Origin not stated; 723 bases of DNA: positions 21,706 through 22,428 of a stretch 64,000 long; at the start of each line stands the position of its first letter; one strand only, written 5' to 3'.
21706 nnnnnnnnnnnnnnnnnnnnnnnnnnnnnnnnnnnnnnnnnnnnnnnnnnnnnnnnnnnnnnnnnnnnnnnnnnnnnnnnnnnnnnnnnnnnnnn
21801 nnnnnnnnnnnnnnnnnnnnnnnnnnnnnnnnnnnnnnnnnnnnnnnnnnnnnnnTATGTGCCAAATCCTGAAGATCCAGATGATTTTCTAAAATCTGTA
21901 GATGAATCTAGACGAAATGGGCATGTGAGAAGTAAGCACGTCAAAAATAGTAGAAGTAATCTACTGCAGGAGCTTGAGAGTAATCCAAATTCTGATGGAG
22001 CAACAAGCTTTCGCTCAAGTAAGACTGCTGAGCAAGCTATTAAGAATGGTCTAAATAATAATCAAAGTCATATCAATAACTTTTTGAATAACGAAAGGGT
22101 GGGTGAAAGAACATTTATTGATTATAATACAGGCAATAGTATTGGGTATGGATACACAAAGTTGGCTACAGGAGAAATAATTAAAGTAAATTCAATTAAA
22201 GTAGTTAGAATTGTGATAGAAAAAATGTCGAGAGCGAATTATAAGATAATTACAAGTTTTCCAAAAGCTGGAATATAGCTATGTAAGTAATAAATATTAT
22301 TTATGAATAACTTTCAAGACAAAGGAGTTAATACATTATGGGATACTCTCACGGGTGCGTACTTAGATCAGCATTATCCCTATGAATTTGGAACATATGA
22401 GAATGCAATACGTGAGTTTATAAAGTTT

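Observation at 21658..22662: Variable C-terminal toxin domain after DPDGN, plus a tightly linked small acidic ORF forming a candidate toxin-immunity pair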

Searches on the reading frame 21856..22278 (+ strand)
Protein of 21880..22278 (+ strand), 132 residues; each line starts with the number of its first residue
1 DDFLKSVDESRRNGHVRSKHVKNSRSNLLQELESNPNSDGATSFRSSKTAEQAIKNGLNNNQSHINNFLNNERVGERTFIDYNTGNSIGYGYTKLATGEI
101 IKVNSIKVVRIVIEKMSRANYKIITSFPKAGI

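Call 11: find_homologous_proteins(query=window:21880-22278:+, max_evalue=0.001)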
Query window:21880-22278:+: 5 candidates shared short words with the query, none scored E <= 0.001.

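Call 23: find_related_loci(query=A2, collection=genome_contigs, flank=4000)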
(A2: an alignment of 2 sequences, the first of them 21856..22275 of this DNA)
Query A2 (140 aa) in genome_contigs; peptide patterns used: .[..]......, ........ (x = any residue, [..] = any of these).
95 stretches matched a pattern, but none encodes a relative of the query by tblastn (E <= 1e-3).

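Call 27: find_homologous_proteins(query=A3, max_evalue=0.001)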
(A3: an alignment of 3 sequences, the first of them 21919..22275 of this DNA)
Query A3 (3 sequences) (119 aa, profile of the alignment): 21 proteins with E <= 0.001 among 119 candidates.
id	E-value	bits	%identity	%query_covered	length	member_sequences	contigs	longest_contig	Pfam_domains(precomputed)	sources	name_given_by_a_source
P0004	1.3e-41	159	30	97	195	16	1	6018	PF18431.7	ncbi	ncbi:hypothetical protein CS533_19860, partial [Yersinia bercovieri]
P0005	1.1e-35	140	32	97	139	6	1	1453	PF18431.7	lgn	-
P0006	1.7e-33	133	30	97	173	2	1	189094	PF18431.7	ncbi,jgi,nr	ncbi:hypothetical protein N4235_17875 [Enterobacter asburiae]|jgi:filamentous hemagglutinin|nr:hypot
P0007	5.5e-33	132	30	97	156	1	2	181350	PF18431.7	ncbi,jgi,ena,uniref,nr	ncbi:RNase A-like domain-containing protein [Rosenbergiella nectarea]|uniref:RNase A-like domain-con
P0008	5.9e-33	131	31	97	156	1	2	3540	PF18431.7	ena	-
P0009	1.3e-26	111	25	92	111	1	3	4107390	PF18431.7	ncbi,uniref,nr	ncbi:hypothetical protein ED28_06900 [[Pantoea] beijingensis]|uniref:Bacterial CdiA-CT RNAse A domai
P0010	3.4e-24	103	32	64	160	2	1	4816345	PF18431.7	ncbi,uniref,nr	ncbi:RNase A-like domain-containing protein [Pectobacterium sp. F1-1]|uniref:RNase A-like domain-con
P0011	2.7e-22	97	28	74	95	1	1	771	PF18431.7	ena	-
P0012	3.6e-22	97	29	75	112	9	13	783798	PF18431.7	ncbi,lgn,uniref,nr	ncbi:RNase A-like domain-containing protein [Enterobacter cloacae]|uniref:RNase A-like domain-contai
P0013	2.9e-21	94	31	71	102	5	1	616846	PF18431.7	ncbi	ncbi:RNase A-like domain-containing protein [Serratia sp. 2723]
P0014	5.5e-21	93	33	74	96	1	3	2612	PF18431.7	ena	-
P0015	2.3e-20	91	33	96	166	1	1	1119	PF18431.7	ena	-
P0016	4.7e-20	90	29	65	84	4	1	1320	PF18431.7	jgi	-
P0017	5.1e-20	90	33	92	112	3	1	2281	PF18431.7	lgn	-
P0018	7.7e-20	89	35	66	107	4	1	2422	PF18431.7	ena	-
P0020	7.2e-18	83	27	67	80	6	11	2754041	PF18431.7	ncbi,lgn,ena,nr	ncbi:filamentous hemagglutinin [Gilliamella sp. ESL0441]|nr:filamentous hemagglutinin [Gilliamella s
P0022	7.9e-14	70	23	97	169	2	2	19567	PF18431.7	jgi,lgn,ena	-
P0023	8.5e-13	66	21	98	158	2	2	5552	PF18431.7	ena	-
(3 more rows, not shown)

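Call 28: find_encoding_contigs(protein=P0007, flank=2500, max_places=1)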
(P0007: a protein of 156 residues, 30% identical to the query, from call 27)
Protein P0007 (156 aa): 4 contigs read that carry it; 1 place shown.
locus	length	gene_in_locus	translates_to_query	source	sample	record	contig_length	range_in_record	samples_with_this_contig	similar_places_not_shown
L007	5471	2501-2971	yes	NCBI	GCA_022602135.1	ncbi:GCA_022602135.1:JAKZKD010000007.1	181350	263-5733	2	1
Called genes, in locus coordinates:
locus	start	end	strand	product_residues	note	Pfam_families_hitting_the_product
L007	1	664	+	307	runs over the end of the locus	PF25023:TEN_YD-shell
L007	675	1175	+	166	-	-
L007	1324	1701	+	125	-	-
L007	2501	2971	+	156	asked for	PF18431:RNAse_A_bac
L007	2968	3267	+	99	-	PF18593:CdiI_2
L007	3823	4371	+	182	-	-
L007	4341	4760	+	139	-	PF25297:DUF7878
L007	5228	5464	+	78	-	PF09939:DUF2171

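Call 29: find_encoding_contigs(protein=P0009, flank=2500, max_places=1)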
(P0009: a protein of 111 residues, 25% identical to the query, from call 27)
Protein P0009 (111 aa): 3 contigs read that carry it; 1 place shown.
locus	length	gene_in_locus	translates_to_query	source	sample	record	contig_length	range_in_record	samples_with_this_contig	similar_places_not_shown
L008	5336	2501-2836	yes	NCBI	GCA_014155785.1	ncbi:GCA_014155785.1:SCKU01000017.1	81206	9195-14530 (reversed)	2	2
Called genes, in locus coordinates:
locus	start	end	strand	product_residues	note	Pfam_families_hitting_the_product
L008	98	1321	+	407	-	PF07690:MFS_1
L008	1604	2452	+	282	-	-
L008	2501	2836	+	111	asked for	PF18431:RNAse_A_bac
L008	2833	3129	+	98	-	PF18593:CdiI_2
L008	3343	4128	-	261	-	PF00005:ABC_tran, PF13304:AAA_21 (faint), PF13401:AAA_22 (faint)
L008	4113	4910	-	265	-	PF00528:BPD_transp_1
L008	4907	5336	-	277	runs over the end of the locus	PF00528:BPD_transp_1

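Call 30: find_encoding_contigs(protein=P0012, flank=2500, max_places=1)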
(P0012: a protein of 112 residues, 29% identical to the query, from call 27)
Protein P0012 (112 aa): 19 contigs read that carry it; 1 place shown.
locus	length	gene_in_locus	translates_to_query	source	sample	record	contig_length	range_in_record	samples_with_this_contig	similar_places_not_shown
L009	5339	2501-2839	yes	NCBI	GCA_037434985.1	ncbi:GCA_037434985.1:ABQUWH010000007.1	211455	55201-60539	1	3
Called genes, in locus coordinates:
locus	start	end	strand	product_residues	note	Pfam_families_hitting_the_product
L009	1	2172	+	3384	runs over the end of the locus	PF05860:TPS, PF13332:Fil_haemagg_2, PF04829:PT-VENN, PF13930:Endonuclea_NS_2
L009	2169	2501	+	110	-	-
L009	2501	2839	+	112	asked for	PF18431:RNAse_A_bac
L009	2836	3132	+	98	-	PF18593:CdiI_2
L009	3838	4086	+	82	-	-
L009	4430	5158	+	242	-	-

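Call 31: find_encoding_contigs(protein=P0022, flank=2500, max_places=1)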
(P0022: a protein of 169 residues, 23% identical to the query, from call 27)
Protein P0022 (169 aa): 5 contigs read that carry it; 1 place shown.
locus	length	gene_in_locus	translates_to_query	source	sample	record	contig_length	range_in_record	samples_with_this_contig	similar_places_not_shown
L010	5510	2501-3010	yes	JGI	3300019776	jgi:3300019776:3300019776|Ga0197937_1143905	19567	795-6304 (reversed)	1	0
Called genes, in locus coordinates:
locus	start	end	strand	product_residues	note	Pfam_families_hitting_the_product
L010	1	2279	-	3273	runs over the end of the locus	PF07719:TPR_2 (faint), PF13176:TPR_7 (faint), PF13181:TPR_8 (faint), PF13414:TPR_11 (faint), PF13428:TPR_14 (weak), PF13432:TPR_16 (weak), PF14559:TPR_19 (faint), PF13429:TPR_15 (weak), +3 more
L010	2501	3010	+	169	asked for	PF18431:RNAse_A_bac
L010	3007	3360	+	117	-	PF18593:CdiI_2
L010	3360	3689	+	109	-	PF07578:LAB_N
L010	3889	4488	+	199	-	PF06725:3D (weak)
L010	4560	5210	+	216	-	PF00730:HhH-GPD, PF00633:HHH (weak)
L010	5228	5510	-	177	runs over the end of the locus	-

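Call 32: find_encoding_contigs(protein=P0023, flank=2500, max_places=1)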
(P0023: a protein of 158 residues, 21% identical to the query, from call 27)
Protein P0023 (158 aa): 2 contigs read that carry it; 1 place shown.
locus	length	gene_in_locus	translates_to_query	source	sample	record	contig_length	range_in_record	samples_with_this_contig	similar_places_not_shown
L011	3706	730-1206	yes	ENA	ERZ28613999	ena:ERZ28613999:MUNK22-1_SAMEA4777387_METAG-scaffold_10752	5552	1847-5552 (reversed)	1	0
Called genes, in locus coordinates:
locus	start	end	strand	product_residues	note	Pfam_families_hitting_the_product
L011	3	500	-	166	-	?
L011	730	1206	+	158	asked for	PF18431:RNAse_A_bac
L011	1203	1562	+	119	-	PF18593:CdiI_2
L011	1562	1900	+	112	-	PF07578:LAB_N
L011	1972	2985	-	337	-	PF00348:polyprenyl_synt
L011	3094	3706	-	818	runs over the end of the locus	?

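Call 33: find_encoding_contigs(protein=P0020, flank=2500, max_places=1)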
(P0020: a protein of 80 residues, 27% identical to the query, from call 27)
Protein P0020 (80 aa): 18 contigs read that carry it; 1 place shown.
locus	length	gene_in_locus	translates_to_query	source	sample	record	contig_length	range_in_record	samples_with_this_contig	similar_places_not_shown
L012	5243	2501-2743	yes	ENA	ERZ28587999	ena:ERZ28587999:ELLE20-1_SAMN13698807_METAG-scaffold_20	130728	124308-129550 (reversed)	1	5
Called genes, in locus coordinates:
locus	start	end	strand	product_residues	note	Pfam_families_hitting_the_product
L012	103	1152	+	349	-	PF04829:PT-VENN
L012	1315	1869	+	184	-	PF15593:Imm42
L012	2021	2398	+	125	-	PF01337:Barstar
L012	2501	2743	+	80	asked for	PF18431:RNAse_A_bac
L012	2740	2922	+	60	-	PF18593:CdiI_2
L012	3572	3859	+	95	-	-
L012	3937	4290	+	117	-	PF14112:DUF4284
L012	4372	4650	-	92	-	PF00872:Transposase_mut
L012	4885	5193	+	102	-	-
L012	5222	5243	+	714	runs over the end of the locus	PF02897:Peptidase_S9_N, PF00326:Peptidase_S9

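Call 34: find_encoding_contigs(protein=P0010, flank=2500, max_places=1)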
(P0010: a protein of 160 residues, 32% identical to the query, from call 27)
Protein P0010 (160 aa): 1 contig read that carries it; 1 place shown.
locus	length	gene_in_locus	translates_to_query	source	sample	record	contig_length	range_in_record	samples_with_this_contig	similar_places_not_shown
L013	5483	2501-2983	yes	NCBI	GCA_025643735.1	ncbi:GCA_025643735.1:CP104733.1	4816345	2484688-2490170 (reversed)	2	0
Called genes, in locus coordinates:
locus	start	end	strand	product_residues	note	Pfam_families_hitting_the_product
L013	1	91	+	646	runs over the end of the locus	PF04829:PT-VENN, PF15605:Ntox28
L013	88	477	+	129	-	PF18616:CdiI_3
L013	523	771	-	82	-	PF08845:SymE_toxin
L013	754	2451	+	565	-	PF13332:Fil_haemagg_2, PF04829:PT-VENN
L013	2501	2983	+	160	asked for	PF18431:RNAse_A_bac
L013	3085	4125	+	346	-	PF13384:HTH_23, PF13518:HTH_28 (weak), PF13551:HTH_29, PF13565:HTH_32, PF13592:HTH_33, PF13358:DDE_3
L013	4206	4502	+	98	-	PF18593:CdiI_2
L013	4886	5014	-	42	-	PF08845:SymE_toxin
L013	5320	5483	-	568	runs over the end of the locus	PF06917:Pectate_lyase_2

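Call 39: search_protein_families(library=pfam, proteins=[L010:3007-3357:+, L007:2968-3264:+], max_evalue=1)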
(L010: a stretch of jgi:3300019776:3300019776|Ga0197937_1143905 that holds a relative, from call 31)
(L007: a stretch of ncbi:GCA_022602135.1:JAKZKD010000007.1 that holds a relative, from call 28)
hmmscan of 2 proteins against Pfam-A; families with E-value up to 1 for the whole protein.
L010:3007-3357:+ (117 aa): 1 family
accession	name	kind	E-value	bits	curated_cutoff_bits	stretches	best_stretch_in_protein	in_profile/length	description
PF18593.6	CdiI_2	-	3.5e-15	57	26.7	1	5-94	2-90/91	CdiI immunity protein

L007:2968-3264:+ (99 aa): 1 family
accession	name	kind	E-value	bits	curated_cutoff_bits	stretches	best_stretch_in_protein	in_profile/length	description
PF18593.6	CdiI_2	-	2.7e-12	47.7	26.7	1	6-93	1-87/91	CdiI immunity protein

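Call 60: search_solved_structures(query=A4, max_evalue=1, show_alignments=1)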
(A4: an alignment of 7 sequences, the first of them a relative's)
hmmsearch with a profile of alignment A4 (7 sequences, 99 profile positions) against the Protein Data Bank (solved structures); distinct sequences matched with E-value up to 1: 9.
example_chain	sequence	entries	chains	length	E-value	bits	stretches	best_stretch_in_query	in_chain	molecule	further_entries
5e3e_A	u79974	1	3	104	8.2e-44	151.3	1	1-98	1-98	CdiI immunity protein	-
9zq6_B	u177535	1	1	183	0.004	20.8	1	18-95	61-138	AcrIIA26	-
4bok_A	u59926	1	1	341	0.49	14.1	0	19-55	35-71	ALPHA-1,6-MANNANASE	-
4d4a_A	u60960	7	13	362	0.54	14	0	19-55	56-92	ALPHA-1,6-MANNANASE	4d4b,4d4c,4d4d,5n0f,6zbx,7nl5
5agd_A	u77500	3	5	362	0.58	13.9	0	19-55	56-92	ALPHA-1,6-MANNANASE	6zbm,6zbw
7k5b_R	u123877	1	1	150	0.74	13.5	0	10-62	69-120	Dynein light chain 4A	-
6rfl_S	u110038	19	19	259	0.79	13.4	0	38-86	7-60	DNA-directed RNA polymerase 30 kDa polypeptide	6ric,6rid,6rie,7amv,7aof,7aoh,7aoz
8bx8_R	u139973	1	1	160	0.86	13.3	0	10-62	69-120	Dynein light chain 4A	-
9v21_sn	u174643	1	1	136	0.95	13.2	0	42-87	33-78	40S ribosomal protein S12, putative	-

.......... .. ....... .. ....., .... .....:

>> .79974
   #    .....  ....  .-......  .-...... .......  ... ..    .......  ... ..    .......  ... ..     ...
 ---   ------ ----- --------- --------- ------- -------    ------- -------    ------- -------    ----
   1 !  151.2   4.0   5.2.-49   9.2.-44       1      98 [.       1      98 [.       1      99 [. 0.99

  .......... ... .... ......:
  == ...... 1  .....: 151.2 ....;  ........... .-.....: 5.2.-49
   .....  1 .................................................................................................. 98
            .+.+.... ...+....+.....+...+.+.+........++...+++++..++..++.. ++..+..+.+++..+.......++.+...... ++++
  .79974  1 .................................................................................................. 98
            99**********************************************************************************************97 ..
